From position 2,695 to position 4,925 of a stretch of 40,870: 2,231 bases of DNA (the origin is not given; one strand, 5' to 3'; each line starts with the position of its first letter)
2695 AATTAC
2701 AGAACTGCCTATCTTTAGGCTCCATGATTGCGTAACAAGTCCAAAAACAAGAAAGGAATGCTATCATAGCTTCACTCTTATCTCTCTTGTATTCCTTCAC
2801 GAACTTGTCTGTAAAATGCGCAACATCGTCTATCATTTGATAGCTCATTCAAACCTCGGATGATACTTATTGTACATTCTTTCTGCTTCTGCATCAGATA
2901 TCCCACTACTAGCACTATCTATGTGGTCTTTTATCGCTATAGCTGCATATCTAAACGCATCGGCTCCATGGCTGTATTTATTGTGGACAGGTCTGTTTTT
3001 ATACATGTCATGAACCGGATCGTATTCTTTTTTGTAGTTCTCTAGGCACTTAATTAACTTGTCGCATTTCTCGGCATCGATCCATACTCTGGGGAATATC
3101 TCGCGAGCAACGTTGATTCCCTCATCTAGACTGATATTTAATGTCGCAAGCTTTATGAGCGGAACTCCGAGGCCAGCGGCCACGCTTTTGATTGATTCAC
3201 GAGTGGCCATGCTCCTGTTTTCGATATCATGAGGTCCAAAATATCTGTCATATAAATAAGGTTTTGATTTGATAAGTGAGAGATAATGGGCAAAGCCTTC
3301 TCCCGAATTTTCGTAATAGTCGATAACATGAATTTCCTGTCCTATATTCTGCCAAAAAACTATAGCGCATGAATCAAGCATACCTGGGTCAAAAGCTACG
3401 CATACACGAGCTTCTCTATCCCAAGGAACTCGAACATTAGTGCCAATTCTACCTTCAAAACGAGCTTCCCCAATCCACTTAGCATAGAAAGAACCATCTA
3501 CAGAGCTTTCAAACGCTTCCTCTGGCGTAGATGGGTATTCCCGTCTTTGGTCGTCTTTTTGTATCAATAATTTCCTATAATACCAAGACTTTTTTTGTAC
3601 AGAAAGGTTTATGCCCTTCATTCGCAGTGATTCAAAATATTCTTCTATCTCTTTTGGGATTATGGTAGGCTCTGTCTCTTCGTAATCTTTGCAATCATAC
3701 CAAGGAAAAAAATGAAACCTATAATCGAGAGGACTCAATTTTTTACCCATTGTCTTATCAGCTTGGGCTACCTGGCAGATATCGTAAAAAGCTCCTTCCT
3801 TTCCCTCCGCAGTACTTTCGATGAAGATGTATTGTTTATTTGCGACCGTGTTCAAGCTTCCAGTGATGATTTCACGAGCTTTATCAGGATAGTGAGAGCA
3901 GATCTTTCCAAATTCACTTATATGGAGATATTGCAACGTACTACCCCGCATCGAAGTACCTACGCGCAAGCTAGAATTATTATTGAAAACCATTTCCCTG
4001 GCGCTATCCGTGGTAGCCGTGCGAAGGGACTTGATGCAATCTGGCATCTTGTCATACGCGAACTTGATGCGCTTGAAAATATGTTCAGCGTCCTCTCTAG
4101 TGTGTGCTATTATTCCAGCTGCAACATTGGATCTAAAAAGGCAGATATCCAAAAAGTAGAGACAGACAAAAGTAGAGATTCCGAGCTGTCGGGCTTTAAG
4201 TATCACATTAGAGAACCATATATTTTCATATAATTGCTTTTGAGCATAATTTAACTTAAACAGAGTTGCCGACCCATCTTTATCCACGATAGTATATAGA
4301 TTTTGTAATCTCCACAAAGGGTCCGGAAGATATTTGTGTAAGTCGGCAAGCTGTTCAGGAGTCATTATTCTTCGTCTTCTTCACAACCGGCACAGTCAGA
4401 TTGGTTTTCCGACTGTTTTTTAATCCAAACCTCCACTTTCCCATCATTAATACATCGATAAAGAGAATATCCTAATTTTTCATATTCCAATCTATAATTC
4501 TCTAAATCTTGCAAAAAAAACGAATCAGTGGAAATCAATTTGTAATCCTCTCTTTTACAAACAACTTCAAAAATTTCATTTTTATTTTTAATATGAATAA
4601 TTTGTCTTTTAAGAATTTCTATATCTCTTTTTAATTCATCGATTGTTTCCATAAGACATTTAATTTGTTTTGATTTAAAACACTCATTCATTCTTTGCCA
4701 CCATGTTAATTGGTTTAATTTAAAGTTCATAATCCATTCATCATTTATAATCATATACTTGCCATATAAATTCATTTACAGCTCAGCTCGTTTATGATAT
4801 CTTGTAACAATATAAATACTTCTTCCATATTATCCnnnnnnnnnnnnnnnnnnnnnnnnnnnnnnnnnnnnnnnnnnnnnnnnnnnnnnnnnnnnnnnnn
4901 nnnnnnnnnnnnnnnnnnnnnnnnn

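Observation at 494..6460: Two independent RNA-sealing pathways in one operon: RtcB plus a DraRnl-type ligase with a metallophosphoesterase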

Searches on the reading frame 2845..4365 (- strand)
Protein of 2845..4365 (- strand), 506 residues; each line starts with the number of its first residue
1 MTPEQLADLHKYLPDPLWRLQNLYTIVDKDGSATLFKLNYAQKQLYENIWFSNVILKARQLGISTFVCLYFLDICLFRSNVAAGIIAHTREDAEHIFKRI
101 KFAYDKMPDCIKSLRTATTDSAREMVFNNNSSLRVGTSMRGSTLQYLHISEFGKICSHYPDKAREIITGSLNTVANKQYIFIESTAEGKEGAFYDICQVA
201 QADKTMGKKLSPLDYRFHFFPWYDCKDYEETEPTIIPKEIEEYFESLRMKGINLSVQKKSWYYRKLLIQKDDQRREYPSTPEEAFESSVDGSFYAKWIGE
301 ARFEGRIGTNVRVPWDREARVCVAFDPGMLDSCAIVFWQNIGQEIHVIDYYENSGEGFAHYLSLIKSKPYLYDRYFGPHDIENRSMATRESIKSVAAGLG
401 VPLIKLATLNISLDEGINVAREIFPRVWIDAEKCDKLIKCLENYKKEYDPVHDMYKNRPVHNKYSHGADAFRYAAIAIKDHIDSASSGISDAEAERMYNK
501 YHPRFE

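Call 4: search_protein_families(library=pfam, proteins=[window:2845-4365:-], max_evalue=0.01)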
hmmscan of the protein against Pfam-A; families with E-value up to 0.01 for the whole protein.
window:2845-4365:- (506 aa): 1 family
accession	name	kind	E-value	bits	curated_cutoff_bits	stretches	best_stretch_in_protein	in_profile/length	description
PF03354.21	TerL_ATPase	-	0.0058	16.8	23.7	1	58-195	29-171/178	Terminase large subunit, ATPase domain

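Call 5: search_protein_families(library=phrogs, proteins=[window:2845-4365:-], max_evalue=0.001)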
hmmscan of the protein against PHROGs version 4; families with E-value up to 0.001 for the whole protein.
window:2845-4365:- (506 aa): 9 families
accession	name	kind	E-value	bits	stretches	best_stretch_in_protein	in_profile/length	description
phrog_26724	-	unknown function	1.6e-64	218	1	10-194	7-191/192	-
phrog_2472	-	unknown function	4e-63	214.7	1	185-483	10-313/324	-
phrog_2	-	head and packaging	5.4e-31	109.1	1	15-477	253-591/807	terminase large subunit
phrog_5989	-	head and packaging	1.5e-15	58.1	1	2-155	107-263/347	terminase large subunit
phrog_38407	-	unknown function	2e-15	57.6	1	180-295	3-122/370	-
phrog_6672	-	head and packaging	1.8e-06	28.6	1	412-475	67-126/145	terminase large subunit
phrog_36964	-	head and packaging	3.4e-05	23.1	0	8-63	35-91/890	terminase large subunit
phrog_9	-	head and packaging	0.00022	21.2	1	66-200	242-375/812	terminase large subunit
phrog_10250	-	head and packaging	0.00078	20.2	0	426-475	166-212/228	terminase large subunit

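Call 9: search_dna_similar(query=window:2845-4365:-, collection=phages, mode=protein, max_rows=25)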
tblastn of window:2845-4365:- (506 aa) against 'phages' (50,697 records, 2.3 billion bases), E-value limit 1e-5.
Records with a match: 886; places in all: 894; records where one place covers at least 80% of the query: 135.
Best place of each record, by identity: <60% 886.
By first word of the organism name: Vibrio 194; Synechococcus 144; Stx2a-converting 83; Escherichia 76; Pseudomonas 57; Microbacterium 41; Ralstonia 32; Pelagibacter 22; Erwinia 21; Caudoviricetes 20; and 54 more.
By host as written in the record: - 297; Synechococcus 75; Microbacterium foliorum NRRL B-24224 24; Pseudomonas aeruginosa 23; Synechococcus sp. WH7803 20; Synechococcus sp. 17; Candidatus Pelagibacter ubique HTCC1062 14; Vibrio crassostreae 13; and 214 more.
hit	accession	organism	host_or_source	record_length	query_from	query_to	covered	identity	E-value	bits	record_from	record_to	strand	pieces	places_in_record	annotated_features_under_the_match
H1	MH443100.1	Erwinia phage vB_EhrS_49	Erwinia horticola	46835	1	481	95%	44.5%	6e-122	399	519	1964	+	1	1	terminase large subunit | terminase small subunit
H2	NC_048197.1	Erwinia phage vB_EhrS_49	Erwinia horticola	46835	1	481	95%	44.5%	6e-122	399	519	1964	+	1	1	terminase | terminase small subunit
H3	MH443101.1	Erwinia phage vB_EhrS_59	Erwinia horticola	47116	1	481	95%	44.5%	6e-122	399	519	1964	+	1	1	terminase large subunit | terminase small subunit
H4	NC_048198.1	Erwinia phage vB_EhrS_59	Erwinia horticola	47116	1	481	95%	44.5%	6e-122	399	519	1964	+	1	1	terminase | terminase small subunit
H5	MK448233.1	Klebsiella phage ST11-VIM1phi8.1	Klebsiella pneumoniae ST11-VIM1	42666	1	477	94%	44.6%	2e-119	392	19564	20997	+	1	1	terminase | hypothetical protein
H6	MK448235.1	Klebsiella phage ST512-KPC3phi13.1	Klebsiella pneumoniae ST512-KPC3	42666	1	477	94%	44.6%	2e-119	392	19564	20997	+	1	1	terminase | hypothetical protein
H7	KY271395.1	Klebsiella phage 2b LV-2017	Klebsiella pneumoniae KH43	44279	1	477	94%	44.4%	8e-119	390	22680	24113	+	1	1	terminase large subunit | terminase small subunit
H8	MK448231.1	Klebsiella phage ST101-KPC2phi6.1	Klebsiella pneumoniae ST101-KPC2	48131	1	477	94%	44.4%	8e-119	390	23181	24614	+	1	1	terminase | hypothetical protein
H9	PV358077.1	Enterobacter phage ENT1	Enterobacter hormaechei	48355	1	481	95%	43.8%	2e-119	392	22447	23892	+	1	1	record has no annotation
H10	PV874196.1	Enterobacter phage BHUENT6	Enterobacter cloacae complex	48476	1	481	95%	43.8%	2e-119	392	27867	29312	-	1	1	record has no annotation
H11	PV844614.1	Enterobacter phage BHUENT3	Enterobacter cloacae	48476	1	481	95%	43.8%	2e-119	392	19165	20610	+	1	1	record has no annotation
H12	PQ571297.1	Klebsiella phage KO-TP1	Klebsiella oxytoca BBCO_XO_1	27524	1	477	94%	44.0%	3e-120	394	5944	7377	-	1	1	terminase large subunit | terminase small subunit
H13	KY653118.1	Morganella phage IME1369_01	Morganella morganii IME1369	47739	1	480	95%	43.1%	3e-117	385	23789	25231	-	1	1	hypothetical protein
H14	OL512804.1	Hafnia phage Pocitis76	Hafnia sp.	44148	4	481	94%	43.3%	3e-118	388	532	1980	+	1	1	terminase large subunit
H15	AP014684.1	Pseudomonas phage PS-1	Pseudomonas sp. 1-1-1b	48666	1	478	94%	43.0%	8e-116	381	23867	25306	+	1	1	terminase large subunit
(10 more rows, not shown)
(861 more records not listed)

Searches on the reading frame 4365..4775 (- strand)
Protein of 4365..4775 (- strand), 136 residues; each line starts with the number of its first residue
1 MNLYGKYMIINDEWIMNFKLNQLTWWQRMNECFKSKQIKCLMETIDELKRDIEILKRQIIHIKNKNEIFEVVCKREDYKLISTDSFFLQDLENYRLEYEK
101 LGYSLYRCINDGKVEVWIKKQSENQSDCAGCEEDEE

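Call 4: search_protein_families(library=pfam, proteins=[window:4365-4775:-], max_evalue=0.01)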
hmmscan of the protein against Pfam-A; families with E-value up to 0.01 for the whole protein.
window:4365-4775:- (136 aa): 0 families

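Call 5: search_protein_families(library=phrogs, proteins=[window:4365-4775:-], max_evalue=0.001)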
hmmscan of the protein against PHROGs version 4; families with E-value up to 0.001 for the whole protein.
window:4365-4775:- (136 aa): 0 families

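Call 37: search_protein_families(library=ncbifam, proteins=[window:4365-4775:-], max_evalue=0.001)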
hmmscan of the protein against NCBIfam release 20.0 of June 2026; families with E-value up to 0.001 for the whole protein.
window:4365-4775:- (136 aa): 0 families
